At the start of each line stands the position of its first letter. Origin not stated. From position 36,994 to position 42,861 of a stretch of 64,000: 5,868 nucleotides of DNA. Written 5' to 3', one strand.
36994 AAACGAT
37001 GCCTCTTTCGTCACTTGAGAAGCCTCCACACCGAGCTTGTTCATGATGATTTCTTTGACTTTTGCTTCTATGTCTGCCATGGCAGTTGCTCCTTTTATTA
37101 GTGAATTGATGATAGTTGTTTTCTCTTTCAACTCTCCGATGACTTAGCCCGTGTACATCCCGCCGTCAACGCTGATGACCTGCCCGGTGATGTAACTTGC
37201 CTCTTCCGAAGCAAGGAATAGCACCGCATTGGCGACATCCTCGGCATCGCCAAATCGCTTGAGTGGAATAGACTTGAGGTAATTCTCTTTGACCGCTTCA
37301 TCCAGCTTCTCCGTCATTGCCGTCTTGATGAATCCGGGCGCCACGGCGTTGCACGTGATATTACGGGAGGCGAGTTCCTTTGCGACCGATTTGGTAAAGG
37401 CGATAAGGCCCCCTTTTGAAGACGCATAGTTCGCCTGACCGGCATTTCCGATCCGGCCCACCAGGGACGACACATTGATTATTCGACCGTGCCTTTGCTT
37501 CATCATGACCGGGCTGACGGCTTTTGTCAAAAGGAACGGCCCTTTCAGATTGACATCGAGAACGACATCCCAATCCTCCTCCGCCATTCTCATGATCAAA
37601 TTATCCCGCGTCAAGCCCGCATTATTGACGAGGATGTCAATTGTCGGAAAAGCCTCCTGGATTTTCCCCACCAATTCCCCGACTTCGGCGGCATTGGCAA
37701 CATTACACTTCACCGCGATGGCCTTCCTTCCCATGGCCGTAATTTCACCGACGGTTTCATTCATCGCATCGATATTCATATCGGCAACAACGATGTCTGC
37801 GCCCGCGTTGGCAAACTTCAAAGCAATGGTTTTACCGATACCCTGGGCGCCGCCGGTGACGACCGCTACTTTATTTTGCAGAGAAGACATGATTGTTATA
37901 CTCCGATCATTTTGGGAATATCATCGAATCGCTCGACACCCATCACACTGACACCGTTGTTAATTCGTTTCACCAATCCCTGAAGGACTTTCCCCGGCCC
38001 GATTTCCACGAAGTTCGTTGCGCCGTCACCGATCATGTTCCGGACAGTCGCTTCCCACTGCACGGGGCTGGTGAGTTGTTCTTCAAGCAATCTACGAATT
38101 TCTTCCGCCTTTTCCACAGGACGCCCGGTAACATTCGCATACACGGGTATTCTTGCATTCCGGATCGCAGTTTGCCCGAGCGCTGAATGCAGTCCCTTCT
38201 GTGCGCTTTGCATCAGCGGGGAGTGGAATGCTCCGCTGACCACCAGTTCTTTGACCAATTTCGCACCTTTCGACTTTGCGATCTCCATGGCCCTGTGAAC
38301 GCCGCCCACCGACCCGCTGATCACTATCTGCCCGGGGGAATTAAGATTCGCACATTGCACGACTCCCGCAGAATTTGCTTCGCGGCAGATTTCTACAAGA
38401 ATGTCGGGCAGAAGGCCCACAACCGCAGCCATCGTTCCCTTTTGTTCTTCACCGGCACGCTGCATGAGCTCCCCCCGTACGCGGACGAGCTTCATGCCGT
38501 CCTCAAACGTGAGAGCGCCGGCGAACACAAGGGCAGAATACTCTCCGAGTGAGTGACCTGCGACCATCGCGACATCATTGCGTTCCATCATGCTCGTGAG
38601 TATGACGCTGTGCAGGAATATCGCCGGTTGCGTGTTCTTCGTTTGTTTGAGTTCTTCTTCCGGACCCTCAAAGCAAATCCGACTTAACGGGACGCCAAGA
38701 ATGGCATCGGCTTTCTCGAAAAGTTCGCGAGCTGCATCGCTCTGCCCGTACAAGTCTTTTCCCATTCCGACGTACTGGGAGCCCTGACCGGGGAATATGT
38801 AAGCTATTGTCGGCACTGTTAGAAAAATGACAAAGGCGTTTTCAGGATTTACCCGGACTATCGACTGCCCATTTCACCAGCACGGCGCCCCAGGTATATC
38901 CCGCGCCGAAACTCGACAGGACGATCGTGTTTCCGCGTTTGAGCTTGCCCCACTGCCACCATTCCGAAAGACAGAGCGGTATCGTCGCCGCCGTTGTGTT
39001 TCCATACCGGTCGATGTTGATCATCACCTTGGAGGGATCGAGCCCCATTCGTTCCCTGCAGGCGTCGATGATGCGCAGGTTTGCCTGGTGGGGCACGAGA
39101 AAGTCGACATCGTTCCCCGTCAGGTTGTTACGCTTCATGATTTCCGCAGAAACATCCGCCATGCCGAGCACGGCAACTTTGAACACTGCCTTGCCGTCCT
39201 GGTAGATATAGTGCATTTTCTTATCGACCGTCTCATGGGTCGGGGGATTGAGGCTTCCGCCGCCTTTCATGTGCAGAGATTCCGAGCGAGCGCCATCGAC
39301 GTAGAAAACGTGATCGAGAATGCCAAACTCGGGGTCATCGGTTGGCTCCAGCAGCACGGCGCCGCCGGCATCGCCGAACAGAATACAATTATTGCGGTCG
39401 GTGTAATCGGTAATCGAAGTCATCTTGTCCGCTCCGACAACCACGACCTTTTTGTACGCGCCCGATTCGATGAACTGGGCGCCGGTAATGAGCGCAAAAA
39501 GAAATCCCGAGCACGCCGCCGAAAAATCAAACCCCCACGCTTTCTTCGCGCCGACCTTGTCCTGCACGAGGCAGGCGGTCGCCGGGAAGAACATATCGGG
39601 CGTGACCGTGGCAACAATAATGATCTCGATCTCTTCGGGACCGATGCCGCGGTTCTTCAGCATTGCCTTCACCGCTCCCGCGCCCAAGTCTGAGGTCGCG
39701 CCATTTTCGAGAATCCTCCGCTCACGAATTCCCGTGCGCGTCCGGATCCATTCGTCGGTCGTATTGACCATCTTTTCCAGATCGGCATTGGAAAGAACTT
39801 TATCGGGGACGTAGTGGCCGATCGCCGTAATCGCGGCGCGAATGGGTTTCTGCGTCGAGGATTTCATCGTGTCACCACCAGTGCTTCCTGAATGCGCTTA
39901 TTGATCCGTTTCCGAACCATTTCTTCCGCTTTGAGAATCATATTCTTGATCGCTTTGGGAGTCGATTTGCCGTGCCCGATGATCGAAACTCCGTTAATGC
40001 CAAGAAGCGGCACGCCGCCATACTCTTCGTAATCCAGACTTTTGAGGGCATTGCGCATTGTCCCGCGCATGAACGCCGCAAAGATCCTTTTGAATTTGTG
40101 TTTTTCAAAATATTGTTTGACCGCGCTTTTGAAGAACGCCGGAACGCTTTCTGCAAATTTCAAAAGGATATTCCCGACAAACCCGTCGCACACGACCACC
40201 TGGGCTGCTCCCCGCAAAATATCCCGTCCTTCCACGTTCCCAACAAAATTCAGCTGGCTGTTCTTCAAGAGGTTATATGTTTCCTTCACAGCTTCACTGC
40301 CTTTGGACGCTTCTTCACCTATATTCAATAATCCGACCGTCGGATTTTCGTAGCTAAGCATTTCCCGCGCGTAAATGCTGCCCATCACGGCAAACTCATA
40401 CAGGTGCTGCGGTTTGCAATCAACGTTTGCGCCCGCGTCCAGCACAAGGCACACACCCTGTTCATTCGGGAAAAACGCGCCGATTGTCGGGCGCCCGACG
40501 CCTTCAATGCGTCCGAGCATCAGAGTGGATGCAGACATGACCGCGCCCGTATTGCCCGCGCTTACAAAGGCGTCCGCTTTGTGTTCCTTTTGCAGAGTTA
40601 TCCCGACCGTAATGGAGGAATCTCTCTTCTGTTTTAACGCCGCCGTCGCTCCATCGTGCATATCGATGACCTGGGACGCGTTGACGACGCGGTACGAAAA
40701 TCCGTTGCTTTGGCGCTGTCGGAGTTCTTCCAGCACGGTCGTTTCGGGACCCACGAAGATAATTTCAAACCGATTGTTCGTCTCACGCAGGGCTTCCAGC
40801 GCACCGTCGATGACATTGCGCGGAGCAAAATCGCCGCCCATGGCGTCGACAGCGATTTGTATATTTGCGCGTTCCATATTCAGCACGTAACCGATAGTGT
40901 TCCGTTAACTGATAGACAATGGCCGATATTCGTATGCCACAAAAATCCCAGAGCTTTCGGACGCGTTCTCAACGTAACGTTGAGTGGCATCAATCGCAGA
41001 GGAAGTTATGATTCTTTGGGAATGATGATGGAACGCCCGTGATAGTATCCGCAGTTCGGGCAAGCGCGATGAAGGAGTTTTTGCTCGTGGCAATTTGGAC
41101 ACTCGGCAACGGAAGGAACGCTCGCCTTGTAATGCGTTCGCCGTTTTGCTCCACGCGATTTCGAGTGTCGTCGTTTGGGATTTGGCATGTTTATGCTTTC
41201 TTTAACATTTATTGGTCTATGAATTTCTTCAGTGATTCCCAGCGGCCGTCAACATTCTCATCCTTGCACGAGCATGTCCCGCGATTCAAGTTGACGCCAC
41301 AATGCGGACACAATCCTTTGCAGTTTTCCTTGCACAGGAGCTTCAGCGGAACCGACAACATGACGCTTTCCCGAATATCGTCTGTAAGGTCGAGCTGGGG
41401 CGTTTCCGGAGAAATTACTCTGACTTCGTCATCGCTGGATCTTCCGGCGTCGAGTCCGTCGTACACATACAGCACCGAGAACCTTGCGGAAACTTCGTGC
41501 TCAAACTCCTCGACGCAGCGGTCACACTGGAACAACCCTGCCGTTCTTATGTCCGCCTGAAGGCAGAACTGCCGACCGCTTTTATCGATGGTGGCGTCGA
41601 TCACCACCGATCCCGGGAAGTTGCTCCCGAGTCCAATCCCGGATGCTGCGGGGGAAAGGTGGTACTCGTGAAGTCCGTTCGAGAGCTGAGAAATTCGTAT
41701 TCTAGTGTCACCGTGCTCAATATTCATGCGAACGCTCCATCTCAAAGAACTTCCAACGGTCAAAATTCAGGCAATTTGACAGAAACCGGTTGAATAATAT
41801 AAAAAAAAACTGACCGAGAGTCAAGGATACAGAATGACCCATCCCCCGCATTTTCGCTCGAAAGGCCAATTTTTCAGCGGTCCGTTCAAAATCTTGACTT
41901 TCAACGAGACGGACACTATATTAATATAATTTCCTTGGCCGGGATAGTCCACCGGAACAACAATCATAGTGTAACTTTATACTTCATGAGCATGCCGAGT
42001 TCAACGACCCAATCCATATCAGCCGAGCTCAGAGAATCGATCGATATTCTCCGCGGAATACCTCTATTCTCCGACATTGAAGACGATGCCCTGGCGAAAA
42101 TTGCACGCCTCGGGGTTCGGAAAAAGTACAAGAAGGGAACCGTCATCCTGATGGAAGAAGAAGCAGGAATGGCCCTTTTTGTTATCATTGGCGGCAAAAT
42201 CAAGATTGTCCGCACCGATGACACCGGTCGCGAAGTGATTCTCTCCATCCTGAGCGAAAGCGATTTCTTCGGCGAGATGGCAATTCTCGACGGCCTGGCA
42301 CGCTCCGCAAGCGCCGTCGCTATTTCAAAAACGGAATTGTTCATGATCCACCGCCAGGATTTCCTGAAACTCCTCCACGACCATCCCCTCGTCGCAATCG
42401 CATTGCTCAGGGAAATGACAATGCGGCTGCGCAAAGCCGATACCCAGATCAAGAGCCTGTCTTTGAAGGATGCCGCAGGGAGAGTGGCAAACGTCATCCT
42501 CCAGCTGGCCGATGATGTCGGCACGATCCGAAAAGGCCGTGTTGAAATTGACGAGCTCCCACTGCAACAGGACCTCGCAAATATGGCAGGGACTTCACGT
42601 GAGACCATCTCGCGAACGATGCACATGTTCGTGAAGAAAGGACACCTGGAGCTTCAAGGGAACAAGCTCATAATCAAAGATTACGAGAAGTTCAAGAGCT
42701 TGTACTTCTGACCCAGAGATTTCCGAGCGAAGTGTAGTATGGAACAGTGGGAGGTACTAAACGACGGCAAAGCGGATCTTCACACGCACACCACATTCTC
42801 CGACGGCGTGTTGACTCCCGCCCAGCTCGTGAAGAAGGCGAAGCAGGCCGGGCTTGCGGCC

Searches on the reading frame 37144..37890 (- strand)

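Call 65: search_protein_families(library=pfam, proteins=[window:37144-37890:-], max_evalue=0.00001)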
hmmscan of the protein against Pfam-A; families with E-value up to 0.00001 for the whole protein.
window:37144-37890:- (248 aa): 3 families
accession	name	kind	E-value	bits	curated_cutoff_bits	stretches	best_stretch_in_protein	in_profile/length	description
PF13561.12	adh_short_C2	-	1.5e-70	237.9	27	1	15-245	3-235/236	Enoyl-(Acyl carrier protein) reductase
PF00106.31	adh_short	-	6.4e-62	209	26.6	1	7-199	1-193/195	short chain dehydrogenase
PF08659.16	KR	-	1.6e-21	77.5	22.6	1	10-167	4-161/180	KR domain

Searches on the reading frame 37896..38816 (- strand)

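Call 65: search_protein_families(library=pfam, proteins=[window:37896-38816:-], max_evalue=0.00001)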
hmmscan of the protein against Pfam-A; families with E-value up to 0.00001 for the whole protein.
window:37896-38816:- (306 aa): 1 family
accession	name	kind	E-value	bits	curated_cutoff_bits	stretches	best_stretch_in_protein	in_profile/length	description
PF00698.26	Acyl_transf_1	-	9e-44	150.7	32.7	1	6-284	2-277/319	Acyl transferase domain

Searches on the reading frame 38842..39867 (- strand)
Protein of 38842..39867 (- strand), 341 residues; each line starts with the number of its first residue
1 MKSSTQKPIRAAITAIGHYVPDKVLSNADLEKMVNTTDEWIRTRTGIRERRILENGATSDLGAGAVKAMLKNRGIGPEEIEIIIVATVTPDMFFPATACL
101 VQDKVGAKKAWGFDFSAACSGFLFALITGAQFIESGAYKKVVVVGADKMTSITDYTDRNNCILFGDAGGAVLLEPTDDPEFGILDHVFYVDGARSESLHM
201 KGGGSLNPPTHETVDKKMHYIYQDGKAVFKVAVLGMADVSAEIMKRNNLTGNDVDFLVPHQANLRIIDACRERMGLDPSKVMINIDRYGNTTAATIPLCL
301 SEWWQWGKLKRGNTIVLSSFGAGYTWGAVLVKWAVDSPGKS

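Call 65: search_protein_families(library=pfam, proteins=[window:38842-39867:-], max_evalue=0.00001)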
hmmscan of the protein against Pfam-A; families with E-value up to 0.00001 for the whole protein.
window:38842-39867:- (341 aa): 3 families
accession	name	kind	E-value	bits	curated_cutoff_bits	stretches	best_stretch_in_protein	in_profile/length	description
PF08541.16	ACP_syn_III_C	-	2.6e-35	120.9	26.6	1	245-333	2-90/90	3-Oxoacyl-[acyl-carrier-protein (ACP)] synthase III C terminal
PF08545.16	ACP_syn_III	-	1.4e-28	99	24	1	113-192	1-80/80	3-Oxoacyl-[acyl-carrier-protein (ACP)] synthase III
PF00108.29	Thiolase_N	-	2.7e-09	37.2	26.4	1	44-157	8-123/260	Thiolase, N-terminal domain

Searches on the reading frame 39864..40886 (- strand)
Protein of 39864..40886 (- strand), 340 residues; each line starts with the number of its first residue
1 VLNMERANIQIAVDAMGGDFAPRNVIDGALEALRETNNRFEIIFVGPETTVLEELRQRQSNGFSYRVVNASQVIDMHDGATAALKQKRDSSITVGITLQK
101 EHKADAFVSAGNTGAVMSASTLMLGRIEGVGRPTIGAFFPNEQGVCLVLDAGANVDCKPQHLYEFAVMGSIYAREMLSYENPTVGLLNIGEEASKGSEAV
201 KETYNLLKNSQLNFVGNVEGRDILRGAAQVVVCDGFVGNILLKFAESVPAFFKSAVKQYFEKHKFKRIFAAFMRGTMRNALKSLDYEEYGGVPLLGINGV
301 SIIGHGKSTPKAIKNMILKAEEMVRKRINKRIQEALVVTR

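Call 65: search_protein_families(library=pfam, proteins=[window:39864-40886:-], max_evalue=0.00001)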
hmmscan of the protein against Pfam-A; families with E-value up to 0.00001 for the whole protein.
window:39864-40886:- (340 aa): 1 family
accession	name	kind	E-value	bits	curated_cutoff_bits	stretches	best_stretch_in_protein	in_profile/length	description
PF02504.20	FA_synthesis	-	1.9e-104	349.7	29.1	1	10-331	2-324/324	Fatty acid synthesis protein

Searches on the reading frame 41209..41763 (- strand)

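Call 66: search_protein_families(library=pfam, proteins=[window:41209-41763:-], max_evalue=0.00001)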
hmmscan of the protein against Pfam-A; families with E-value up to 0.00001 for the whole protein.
window:41209-41763:- (184 aa): 1 family
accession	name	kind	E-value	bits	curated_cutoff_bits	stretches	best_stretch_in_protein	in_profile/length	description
PF02620.22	YceD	-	9.3e-28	97.1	33.2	1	71-181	4-118/119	Large ribosomal RNA subunit accumulation protein YceD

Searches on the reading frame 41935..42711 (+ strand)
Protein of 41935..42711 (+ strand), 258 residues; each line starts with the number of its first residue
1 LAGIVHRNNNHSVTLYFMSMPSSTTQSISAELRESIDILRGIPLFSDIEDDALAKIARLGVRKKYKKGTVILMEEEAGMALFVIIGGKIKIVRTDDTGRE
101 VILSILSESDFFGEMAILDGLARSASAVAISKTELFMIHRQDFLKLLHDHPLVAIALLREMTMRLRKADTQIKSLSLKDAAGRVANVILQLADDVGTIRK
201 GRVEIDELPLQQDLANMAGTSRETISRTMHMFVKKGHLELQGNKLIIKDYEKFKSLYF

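Call 66: search_protein_families(library=pfam, proteins=[window:41935-42711:+], max_evalue=0.00001)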
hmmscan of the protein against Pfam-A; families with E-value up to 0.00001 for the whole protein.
window:41935-42711:+ (258 aa): 2 families
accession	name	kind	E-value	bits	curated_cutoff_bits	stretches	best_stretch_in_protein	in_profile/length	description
PF00027.35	cNMP_binding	-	2.3e-23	82.4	27.5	1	63-149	2-88/89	Cyclic nucleotide-binding domain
PF13545.12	HTH_Crp_2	-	1.3e-14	54.3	27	1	182-254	1-68/70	Crp-like helix-turn-helix domain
